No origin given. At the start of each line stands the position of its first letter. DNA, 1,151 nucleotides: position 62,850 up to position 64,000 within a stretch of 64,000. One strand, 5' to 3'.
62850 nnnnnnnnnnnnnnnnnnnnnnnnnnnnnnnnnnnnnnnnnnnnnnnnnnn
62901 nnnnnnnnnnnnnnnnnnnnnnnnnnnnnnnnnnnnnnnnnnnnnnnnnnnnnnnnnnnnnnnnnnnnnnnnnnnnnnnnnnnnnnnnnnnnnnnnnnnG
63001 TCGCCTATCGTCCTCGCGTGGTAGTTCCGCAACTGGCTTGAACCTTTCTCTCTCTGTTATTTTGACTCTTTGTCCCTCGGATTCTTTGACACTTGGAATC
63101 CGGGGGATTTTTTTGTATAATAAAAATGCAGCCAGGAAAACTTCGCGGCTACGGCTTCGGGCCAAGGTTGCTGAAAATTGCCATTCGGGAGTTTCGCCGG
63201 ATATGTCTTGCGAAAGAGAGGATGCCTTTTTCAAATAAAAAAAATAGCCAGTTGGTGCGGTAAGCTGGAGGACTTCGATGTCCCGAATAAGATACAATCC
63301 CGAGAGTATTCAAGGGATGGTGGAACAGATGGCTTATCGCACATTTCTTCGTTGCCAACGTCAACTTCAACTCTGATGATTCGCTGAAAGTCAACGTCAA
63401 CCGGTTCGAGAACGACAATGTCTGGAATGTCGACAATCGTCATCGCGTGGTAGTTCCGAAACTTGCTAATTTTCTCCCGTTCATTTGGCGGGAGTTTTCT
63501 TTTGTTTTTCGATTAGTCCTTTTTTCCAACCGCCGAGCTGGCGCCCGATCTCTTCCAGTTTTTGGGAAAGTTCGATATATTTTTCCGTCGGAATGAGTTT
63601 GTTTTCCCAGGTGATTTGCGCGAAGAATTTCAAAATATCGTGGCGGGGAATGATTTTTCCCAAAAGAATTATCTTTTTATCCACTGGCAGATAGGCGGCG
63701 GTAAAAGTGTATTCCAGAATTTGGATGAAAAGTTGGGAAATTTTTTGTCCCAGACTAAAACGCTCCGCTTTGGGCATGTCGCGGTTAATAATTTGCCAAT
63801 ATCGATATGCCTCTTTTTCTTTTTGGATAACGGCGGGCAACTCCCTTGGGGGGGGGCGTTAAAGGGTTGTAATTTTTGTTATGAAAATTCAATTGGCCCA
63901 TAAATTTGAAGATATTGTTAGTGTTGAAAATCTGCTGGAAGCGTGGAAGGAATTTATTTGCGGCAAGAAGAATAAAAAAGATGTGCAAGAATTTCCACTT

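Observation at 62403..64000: Diversity-generating retroelement: target gene VR, adenine-specific TR, Avd-like gene and RT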

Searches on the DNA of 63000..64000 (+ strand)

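Call 47: search_rna_families(source=window, start=63000, end=64000, threshold=evalue, max_evalue=10)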
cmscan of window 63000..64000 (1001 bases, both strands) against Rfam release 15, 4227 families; matches with E-value up to 10: 7.
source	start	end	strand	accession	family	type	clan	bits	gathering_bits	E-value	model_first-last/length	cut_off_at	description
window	63031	63114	+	RF02846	Ref84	Gene; antisense;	-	22.1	52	3.9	1-87/87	no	Enterococcus sRNA 84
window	63455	63502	+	RF02837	anti-hemB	Gene; sRNA;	-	18.9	49.5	0.11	1-81/81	no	Burkholderia RNA 7 (anti-hemB)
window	63019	63114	+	RF02399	NsiR1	Gene; sRNA;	-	18.6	39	0.66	1-60/60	no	Nitrogen stress-induced RNA 1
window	63070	63118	-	RF02416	TCV_H4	Cis-reg;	-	17.2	50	5.3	1-51/51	no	Turnip crinkle virus 3'UTR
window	63394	63446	-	RF00295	snoTBR7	Gene; snRNA; snoRNA; CD-box;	-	14.9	45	3.9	1-75/75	no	Small nucleolar RNA TBR7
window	63648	63720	+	RF00571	SNORD65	Gene; snRNA; snoRNA; CD-box;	CL00057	14.4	41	4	1-73/73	no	Small nucleolar RNA SNORD65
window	63667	63759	+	RF02219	ZNRD1-AS1_2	Gene; lncRNA;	-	13.7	60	1.7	1-76/76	no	ZNRD1 antisense RNA 1 conserved region 2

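Call 89: build_rna_model(alignment_id=A4)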
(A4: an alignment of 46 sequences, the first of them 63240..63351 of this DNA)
Model R1 built from alignment A4 (46 sequences, 162 columns); structure: RNAalifold consensus.
model positions 112; base pairs 20; branch points 1; effective number of sequences 2.46; information 0.59 bits per position. Calibrated on 0.2 Mb of random sequence (short: E-values are rough).
structure used (alignment columns):
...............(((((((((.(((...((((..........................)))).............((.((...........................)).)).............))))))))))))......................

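Call 90: search_with_rna_model(model_id=R1, sources=[window, L083, L084, L085, L086, L087, L088, L089, L090, L091, L092, L093, L094, L095, L096, L097, L098, L099, L100, L101, L102, L103, L104, L105, L106, L107, L108, L109, L110, L111, L112, L113, L114, L115, L116, L117, L118, L119, L120, L121, L122, L123, L124, L125, L126, L127, L128, L129, L130, L131, L132, L133, L134, L135, L136, L137, L138, L139, L140, L141, L142, L143, L144, L145, L146, L147, L148, L149, L150, L151, L152, L153, L154, L155, L156, L157, L158, L159, L160, L161, L162], max_evalue=0.01)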
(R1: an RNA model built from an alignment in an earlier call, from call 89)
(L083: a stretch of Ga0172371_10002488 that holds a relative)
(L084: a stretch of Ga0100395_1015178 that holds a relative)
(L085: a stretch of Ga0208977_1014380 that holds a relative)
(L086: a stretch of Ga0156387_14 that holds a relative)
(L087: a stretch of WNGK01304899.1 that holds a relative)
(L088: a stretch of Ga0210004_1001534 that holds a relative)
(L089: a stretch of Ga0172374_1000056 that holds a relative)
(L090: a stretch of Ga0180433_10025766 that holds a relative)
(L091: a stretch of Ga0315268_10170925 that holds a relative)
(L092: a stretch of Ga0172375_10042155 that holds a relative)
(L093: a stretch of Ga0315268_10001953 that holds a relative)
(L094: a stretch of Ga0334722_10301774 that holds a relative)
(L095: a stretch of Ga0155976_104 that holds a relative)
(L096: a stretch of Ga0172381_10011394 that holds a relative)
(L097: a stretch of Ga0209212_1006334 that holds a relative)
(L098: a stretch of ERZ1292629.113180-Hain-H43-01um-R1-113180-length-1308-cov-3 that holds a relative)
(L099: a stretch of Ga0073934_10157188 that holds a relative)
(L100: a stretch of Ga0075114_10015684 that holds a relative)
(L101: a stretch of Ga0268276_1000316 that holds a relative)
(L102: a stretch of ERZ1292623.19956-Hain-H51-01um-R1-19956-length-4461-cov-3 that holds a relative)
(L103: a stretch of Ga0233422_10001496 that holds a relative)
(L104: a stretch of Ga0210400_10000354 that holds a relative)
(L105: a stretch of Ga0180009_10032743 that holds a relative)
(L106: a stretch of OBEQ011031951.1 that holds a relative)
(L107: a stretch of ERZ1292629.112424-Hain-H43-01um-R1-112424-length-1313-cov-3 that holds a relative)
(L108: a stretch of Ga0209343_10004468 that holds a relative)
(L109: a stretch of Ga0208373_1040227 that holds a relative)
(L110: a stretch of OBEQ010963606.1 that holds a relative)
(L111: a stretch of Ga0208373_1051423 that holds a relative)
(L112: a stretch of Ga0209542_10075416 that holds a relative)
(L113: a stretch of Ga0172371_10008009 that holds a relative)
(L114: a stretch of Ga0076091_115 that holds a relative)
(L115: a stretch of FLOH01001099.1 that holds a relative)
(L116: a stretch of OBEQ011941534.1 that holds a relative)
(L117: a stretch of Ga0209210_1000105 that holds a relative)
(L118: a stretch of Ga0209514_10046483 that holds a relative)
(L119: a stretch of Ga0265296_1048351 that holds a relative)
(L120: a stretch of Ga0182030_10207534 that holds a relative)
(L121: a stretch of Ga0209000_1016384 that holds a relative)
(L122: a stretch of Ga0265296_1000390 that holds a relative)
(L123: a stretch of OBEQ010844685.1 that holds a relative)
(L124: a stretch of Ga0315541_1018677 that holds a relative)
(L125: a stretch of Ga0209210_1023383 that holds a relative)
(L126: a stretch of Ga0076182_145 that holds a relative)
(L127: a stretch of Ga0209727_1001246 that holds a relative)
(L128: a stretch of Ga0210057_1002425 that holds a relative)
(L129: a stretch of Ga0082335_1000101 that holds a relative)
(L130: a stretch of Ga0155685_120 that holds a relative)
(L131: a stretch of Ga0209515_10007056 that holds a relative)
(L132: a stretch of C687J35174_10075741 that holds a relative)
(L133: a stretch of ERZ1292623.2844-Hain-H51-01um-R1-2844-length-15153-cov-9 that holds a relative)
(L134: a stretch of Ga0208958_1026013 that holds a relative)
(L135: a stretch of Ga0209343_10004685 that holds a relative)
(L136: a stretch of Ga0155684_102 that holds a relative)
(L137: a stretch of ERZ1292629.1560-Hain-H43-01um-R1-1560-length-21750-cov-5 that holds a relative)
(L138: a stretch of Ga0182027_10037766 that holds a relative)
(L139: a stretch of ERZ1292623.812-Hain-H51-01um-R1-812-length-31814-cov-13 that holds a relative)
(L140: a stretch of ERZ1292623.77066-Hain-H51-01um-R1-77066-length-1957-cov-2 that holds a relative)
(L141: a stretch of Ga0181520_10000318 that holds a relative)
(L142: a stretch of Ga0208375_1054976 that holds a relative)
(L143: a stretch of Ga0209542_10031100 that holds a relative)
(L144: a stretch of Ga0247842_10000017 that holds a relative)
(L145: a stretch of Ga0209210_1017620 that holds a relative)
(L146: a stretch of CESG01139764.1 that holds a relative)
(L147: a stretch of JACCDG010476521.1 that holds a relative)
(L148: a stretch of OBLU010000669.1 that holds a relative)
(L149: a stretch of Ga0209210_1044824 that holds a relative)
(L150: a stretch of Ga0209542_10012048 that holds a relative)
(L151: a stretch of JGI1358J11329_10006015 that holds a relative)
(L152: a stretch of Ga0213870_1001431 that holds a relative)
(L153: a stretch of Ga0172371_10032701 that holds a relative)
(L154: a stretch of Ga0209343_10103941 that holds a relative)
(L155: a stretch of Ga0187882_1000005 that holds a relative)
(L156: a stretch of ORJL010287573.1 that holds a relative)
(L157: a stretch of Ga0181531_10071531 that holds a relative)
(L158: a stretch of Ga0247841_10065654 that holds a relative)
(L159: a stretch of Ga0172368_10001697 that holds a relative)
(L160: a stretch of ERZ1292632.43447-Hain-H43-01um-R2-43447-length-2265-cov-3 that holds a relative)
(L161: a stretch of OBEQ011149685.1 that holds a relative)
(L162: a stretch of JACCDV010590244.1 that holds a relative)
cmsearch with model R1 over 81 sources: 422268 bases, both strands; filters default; matches with E-value up to 0.01: 62.
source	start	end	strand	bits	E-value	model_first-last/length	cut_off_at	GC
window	63240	63351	+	119.2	7.8e-22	1-112/112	no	0.46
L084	150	261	+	113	1.5e-20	1-112/112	no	0.41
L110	2364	2475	+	94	1.4e-16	1-112/112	no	0.44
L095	2357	2467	+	90.1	9e-16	1-112/112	no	0.35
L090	2360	2471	+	86.9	4.1e-15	1-112/112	no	0.43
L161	224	337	+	86.3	5.4e-15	1-112/112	no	0.5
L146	281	392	+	86.1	6.1e-15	1-112/112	no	0.44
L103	1236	1347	+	84.2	1.5e-14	1-112/112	no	0.45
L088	2251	2362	+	82.7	3.1e-14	1-112/112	no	0.4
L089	2350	2461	+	81.9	4.5e-14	1-112/112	no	0.54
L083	2348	2459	+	81.7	4.9e-14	1-112/112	no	0.44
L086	1804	1916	+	81.4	5.8e-14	1-112/112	no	0.43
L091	412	522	+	80.2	1e-13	1-112/112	no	0.41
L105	1337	1447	+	79.5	1.5e-13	1-112/112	no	0.44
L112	1534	1644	+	79.4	1.5e-13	1-112/112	no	0.42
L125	382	493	+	78.9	1.9e-13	1-112/112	no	0.41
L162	2378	2489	+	78.8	2e-13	1-112/112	no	0.5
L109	188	298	+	78.3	2.5e-13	1-112/112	no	0.41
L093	2309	2419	+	78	2.9e-13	1-112/112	no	0.5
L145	248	359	+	77.5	3.7e-13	1-112/112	no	0.52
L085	175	285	+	75.1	1.2e-12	1-112/112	no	0.44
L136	154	263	+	74.8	1.3e-12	1-112/112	no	0.39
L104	2371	2481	+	74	2e-12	1-112/112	no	0.42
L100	1283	1393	+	73.1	3.1e-12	1-112/112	no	0.44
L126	1631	1742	+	72.8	3.5e-12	1-112/112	no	0.49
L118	1102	1212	+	72.4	4.3e-12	1-112/112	no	0.43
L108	2363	2479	+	72.3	4.4e-12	1-112/112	no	0.39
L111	181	297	+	72.3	4.4e-12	1-112/112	no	0.39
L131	2353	2464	+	72.3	4.6e-12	1-112/112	no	0.43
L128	2354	2464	+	72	5.1e-12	1-112/112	no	0.38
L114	2359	2469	+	71.7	6.1e-12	1-112/112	no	0.44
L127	2359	2469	+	71.7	6.1e-12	1-112/112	no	0.44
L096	1420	1530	+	71.4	6.9e-12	1-112/112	no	0.35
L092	261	375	+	70.1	1.3e-11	1-112/112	no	0.42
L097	2398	2503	+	69.9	1.4e-11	1-112/112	no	0.35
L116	2341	2450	+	69.1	2e-11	1-112/112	no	0.48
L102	206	325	+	68.7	2.6e-11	1-112/112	no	0.47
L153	267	376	+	68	3.6e-11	1-112/112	no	0.46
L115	2358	2472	+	67.9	3.7e-11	1-112/112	no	0.36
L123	344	454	+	67.6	4.3e-11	1-112/112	no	0.41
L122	2386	2494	+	67.5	4.4e-11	1-112/112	no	0.49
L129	2363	2473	+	66.9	6.1e-11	1-112/112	no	0.41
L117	2357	2467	+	66.6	6.9e-11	1-112/112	no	0.41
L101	2335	2454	+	66.2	8.2e-11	1-112/112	no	0.43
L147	282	392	+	65.7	1.1e-10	1-112/112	no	0.39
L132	159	272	+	65.6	1.1e-10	1-112/112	no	0.4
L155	2365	2474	+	65.4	1.2e-10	1-112/112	no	0.55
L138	2349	2470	+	65.3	1.3e-10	1-112/112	no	0.59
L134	271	382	+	64.3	2.1e-10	1-112/112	no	0.47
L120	579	700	+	63.8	2.7e-10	1-112/112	no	0.59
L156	910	1018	+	63.2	3.6e-10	1-112/112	no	0.45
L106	31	161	+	63.1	3.6e-10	1-112/112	no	0.43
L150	461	571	+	62.9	4.1e-10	1-112/112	no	0.52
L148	2354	2463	+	61.1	9.5e-10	1-112/112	no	0.54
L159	2380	2499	+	58.8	2.9e-09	1-112/112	no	0.4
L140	35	145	+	57.6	5.3e-09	1-112/112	no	0.51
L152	2338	2471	+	55.3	1.5e-08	1-112/112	no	0.45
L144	2359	2467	+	54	3e-08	1-112/112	no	0.47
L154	678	790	+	52.4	6.4e-08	1-112/112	no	0.45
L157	89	200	+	51.9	7.8e-08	1-112/112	no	0.42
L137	2338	2461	+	46.5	1e-06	1-112/112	no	0.43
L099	1529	1608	-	43.5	4.5e-06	34-112/112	5'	0.4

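Call 97: search_with_rna_model(model_id=R1, sources=[L083, L084, L085, L086, L088, L089, L090, L091, L092, L093, L095, L096, L097, L100, L101, L102, L103, L104, L105, L106, L108, L109, L110, L111, L112, L113, L114, L115, L116, L117, L118, L120, L122, L123, L125, L126, L127, L128, L129, L131, L132, L134, L136, L137, L138, L139, L140, L144, L145, L146, L147, L148, L150, L152, L153, L154, L155, L156, L157, L159, L161, L162], max_evalue=0.0001, make_alignment=true)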
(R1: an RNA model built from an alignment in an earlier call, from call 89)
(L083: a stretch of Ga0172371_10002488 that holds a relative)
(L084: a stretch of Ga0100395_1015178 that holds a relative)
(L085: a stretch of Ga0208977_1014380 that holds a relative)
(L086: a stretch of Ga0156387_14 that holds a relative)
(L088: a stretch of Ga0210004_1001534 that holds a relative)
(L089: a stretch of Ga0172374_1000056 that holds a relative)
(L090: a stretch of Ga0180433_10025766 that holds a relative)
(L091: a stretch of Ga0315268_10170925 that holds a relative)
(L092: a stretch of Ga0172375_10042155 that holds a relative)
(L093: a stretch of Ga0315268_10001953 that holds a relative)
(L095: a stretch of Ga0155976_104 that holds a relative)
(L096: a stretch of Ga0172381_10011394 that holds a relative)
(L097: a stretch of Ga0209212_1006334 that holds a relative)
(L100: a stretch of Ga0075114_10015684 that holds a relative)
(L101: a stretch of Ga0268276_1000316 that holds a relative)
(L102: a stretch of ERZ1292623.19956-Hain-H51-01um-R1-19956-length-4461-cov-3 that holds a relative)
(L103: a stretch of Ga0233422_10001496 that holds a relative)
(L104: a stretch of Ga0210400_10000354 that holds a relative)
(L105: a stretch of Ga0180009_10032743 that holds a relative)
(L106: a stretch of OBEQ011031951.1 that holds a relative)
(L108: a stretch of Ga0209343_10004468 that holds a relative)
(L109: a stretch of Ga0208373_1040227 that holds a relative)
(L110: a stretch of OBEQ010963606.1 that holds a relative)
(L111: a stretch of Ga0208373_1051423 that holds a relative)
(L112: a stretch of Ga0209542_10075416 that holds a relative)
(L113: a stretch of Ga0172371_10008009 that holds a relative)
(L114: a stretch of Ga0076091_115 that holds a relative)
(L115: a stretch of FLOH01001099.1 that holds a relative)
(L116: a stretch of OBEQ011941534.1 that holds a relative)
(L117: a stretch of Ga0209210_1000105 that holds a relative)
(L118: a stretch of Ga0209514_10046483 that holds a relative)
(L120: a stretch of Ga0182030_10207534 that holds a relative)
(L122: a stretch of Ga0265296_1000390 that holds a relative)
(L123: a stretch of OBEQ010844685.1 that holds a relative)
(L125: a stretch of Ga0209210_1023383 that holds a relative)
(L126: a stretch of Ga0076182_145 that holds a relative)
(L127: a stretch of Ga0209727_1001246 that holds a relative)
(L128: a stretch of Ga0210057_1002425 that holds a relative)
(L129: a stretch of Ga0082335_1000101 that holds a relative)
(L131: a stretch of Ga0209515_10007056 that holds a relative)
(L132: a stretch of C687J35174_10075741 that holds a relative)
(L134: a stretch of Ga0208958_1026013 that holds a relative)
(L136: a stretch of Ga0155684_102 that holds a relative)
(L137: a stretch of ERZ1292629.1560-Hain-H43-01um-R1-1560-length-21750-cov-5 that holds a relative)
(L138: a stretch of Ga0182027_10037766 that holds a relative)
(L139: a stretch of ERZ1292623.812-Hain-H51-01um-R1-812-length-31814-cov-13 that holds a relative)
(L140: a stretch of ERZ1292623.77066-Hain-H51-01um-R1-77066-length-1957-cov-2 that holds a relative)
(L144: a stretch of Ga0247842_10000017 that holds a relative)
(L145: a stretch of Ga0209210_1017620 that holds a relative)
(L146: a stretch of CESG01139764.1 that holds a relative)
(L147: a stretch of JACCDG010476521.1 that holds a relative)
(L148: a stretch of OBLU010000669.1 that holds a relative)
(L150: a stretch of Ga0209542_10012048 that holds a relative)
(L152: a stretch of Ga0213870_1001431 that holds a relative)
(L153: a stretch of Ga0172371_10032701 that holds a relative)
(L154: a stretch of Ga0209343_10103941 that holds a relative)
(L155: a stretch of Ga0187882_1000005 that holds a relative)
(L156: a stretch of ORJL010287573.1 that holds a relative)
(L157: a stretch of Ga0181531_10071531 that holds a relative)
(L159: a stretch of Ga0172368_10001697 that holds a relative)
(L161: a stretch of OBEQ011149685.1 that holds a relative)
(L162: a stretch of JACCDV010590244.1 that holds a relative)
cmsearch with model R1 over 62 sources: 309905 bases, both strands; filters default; matches with E-value up to 0.0001: 60.
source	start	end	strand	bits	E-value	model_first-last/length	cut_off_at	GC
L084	150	261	+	113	1.1e-20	1-112/112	no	0.41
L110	2364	2475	+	94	1e-16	1-112/112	no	0.44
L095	2357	2467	+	90.1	6.6e-16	1-112/112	no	0.35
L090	2360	2471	+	86.9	3e-15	1-112/112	no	0.43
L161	224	337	+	86.3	4e-15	1-112/112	no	0.5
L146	281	392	+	86.1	4.5e-15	1-112/112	no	0.44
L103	1236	1347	+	84.2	1.1e-14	1-112/112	no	0.45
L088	2251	2362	+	82.7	2.3e-14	1-112/112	no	0.4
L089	2350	2461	+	81.9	3.3e-14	1-112/112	no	0.54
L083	2348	2459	+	81.7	3.6e-14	1-112/112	no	0.44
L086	1804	1916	+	81.4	4.3e-14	1-112/112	no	0.43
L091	412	522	+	80.2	7.6e-14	1-112/112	no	0.41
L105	1337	1447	+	79.5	1.1e-13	1-112/112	no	0.44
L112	1534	1644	+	79.4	1.1e-13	1-112/112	no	0.42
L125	382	493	+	78.9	1.4e-13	1-112/112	no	0.41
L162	2378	2489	+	78.8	1.4e-13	1-112/112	no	0.5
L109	188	298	+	78.3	1.9e-13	1-112/112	no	0.41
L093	2309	2419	+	78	2.1e-13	1-112/112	no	0.5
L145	248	359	+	77.5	2.7e-13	1-112/112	no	0.52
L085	175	285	+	75.1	8.5e-13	1-112/112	no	0.44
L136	154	263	+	74.8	9.8e-13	1-112/112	no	0.39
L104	2371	2481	+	74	1.5e-12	1-112/112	no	0.42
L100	1283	1393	+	73.1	2.3e-12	1-112/112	no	0.44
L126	1631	1742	+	72.8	2.6e-12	1-112/112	no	0.49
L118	1102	1212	+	72.4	3.1e-12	1-112/112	no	0.43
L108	2363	2479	+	72.3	3.2e-12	1-112/112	no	0.39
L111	181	297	+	72.3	3.2e-12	1-112/112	no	0.39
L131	2353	2464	+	72.3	3.4e-12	1-112/112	no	0.43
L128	2354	2464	+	72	3.7e-12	1-112/112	no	0.38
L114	2359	2469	+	71.7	4.5e-12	1-112/112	no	0.44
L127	2359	2469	+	71.7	4.5e-12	1-112/112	no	0.44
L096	1420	1530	+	71.4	5.1e-12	1-112/112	no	0.35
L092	261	375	+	70.1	9.6e-12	1-112/112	no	0.42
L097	2398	2503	+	69.9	1e-11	1-112/112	no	0.35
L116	2341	2450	+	69.1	1.5e-11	1-112/112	no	0.48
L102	206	325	+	68.7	1.9e-11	1-112/112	no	0.47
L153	267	376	+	68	2.6e-11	1-112/112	no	0.46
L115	2358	2472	+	67.9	2.7e-11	1-112/112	no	0.36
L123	344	454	+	67.6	3.2e-11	1-112/112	no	0.41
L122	2386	2494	+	67.5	3.2e-11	1-112/112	no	0.49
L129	2363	2473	+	66.9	4.5e-11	1-112/112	no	0.41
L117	2357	2467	+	66.6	5.1e-11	1-112/112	no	0.41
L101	2335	2454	+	66.2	6e-11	1-112/112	no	0.43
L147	282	392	+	65.7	8e-11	1-112/112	no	0.39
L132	159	272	+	65.6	8.2e-11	1-112/112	no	0.4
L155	2365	2474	+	65.4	9.1e-11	1-112/112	no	0.55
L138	2349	2470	+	65.3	9.4e-11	1-112/112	no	0.59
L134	271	382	+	64.3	1.5e-10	1-112/112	no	0.47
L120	579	700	+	63.8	2e-10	1-112/112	no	0.59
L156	910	1018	+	63.2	2.6e-10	1-112/112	no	0.45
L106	31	161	+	63.1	2.7e-10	1-112/112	no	0.43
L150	461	571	+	62.9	3e-10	1-112/112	no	0.52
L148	2354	2463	+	61.1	7e-10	1-112/112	no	0.54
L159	2380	2499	+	58.8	2.1e-09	1-112/112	no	0.4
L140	35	145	+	57.6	3.9e-09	1-112/112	no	0.51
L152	2338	2471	+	55.3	1.1e-08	1-112/112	no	0.45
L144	2359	2467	+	54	2.2e-08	1-112/112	no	0.47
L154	678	790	+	52.4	4.7e-08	1-112/112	no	0.45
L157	89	200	+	51.9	5.7e-08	1-112/112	no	0.42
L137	2338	2461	+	46.5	7.6e-07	1-112/112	no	0.43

Alignment A6: 60 matches aligned to the model, 174 columns, each read 5' to 3' on its own strand. Consensus structure (alignment columns), stored with it:
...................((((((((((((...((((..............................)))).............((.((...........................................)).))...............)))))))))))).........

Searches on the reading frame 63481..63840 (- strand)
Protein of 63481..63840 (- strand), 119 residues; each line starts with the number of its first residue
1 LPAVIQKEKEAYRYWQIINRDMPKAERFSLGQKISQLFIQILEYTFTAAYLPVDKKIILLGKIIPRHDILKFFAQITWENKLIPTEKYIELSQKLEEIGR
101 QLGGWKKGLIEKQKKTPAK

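Call 8: search_protein_families(library=pfam, proteins=[window:63481-63840:-], max_evalue=1)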
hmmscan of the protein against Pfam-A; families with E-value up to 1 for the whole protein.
window:63481-63840:- (119 aa): 2 families
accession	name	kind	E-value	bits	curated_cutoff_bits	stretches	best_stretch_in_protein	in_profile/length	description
PF22296.2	bAvd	-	3.4e-12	47.2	40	1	5-108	4-106/107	bAvd-like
PF05635.17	23S_rRNA_IVP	-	0.18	12.5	33.8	0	75-103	77-105/106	23S rRNA-intervening sequence protein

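Call 9: search_protein_families(library=ncbifam, proteins=[window:63481-63840:-], max_evalue=1)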
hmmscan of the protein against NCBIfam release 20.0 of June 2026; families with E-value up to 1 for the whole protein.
window:63481-63840:- (119 aa): 1 family
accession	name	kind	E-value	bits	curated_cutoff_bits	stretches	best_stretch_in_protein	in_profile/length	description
NF033474.1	DivGenRetAVD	equivalog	3.5e-17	62.6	80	1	3-107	2-104/104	diversity-generating retroelement protein Avd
